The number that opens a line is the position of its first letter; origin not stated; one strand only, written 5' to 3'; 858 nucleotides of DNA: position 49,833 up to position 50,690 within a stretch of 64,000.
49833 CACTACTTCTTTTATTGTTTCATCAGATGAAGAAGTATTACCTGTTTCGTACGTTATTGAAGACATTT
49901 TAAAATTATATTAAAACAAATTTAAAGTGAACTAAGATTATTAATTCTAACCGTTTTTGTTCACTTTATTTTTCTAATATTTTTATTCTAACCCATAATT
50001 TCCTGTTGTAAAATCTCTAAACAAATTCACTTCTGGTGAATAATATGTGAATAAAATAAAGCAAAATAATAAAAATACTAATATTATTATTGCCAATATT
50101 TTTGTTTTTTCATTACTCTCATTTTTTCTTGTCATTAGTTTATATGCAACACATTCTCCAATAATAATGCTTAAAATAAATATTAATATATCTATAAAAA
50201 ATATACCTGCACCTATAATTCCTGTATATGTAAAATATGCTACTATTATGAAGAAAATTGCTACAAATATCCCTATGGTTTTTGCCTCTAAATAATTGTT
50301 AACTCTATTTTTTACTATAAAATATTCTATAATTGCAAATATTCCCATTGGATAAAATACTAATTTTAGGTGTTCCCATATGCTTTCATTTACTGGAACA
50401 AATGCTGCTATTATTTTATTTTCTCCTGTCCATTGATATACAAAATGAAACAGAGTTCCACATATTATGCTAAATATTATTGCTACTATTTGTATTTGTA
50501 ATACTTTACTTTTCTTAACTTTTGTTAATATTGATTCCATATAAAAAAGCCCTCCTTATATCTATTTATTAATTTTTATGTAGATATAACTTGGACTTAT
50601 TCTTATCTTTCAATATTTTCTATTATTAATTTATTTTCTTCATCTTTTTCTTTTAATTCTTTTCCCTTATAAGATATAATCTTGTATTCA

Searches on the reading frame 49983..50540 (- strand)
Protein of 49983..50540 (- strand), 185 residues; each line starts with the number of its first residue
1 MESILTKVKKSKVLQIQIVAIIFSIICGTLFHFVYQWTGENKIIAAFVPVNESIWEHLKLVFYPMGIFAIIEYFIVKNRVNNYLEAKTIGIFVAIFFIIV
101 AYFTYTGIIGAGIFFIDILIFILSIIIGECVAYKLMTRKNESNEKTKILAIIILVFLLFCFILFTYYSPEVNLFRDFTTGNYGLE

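Call 3: search_protein_families(library=pfam, proteins=[window:49983-50540:-], max_evalue=0.1)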
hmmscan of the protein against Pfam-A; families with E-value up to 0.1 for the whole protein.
window:49983-50540:- (185 aa): 3 families
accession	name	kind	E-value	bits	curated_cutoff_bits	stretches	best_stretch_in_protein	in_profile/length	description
PF20122.4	DUF6512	-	1e-34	120.5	26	1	15-184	11-181/181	Family of unknown function (DUF6512)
PF07331.16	TctB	-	0.046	14.3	29.1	1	18-166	2-130/137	Tripartite tricarboxylate transporter TctB family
PF11857.13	DUF3377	-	0.069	13.5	26.5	0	136-166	16-47/72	Domain of unknown function (DUF3377)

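Call 4: search_protein_families(library=ncbifam, proteins=[window:49983-50540:-], max_evalue=0.1)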
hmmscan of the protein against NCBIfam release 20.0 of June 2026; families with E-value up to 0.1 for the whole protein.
window:49983-50540:- (185 aa): 0 families
